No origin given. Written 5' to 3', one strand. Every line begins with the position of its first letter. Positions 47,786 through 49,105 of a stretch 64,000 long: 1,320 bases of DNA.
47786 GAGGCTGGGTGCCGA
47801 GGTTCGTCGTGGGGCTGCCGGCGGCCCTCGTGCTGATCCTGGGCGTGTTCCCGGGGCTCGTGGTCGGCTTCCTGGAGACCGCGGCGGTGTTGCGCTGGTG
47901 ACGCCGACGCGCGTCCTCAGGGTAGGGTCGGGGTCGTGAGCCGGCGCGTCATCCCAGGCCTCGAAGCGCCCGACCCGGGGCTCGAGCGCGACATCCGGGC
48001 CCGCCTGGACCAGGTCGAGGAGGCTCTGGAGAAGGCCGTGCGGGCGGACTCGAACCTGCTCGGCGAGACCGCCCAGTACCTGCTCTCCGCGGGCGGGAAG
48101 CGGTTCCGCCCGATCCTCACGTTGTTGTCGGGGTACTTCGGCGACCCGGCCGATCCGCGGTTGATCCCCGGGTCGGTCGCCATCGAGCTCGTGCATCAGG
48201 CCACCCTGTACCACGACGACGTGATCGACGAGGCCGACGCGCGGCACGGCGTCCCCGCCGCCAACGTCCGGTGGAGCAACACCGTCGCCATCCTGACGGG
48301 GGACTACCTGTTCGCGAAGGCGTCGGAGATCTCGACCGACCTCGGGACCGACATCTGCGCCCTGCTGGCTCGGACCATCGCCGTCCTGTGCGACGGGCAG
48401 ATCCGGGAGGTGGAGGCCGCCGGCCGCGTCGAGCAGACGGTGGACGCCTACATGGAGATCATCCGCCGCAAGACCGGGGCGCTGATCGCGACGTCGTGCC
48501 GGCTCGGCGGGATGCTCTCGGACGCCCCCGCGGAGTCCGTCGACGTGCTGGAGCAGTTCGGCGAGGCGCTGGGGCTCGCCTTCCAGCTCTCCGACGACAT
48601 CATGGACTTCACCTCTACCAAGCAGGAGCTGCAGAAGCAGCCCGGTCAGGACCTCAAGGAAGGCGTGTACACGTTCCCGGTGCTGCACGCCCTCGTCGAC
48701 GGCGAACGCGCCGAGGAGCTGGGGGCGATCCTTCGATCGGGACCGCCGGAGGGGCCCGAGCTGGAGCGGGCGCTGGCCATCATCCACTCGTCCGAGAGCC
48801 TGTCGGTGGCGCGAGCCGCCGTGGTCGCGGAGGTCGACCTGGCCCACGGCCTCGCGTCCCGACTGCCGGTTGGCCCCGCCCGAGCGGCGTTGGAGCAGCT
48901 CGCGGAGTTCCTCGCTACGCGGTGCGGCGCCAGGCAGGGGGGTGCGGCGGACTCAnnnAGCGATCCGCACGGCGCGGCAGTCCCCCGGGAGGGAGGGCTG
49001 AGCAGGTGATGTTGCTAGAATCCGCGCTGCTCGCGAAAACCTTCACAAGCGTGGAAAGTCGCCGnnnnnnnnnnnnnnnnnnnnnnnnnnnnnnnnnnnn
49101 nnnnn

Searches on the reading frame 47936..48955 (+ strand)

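Call 54: search_protein_families(library=pfam, proteins=[window:47936-48955:+])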
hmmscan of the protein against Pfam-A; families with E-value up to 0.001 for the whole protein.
window:47936-48955:+ (340 aa): 1 family
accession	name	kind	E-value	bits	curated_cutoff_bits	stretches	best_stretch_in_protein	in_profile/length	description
PF00348.22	polyprenyl_synt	-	9.8e-62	208.9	27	1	41-281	3-249/251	Polyprenyl synthetase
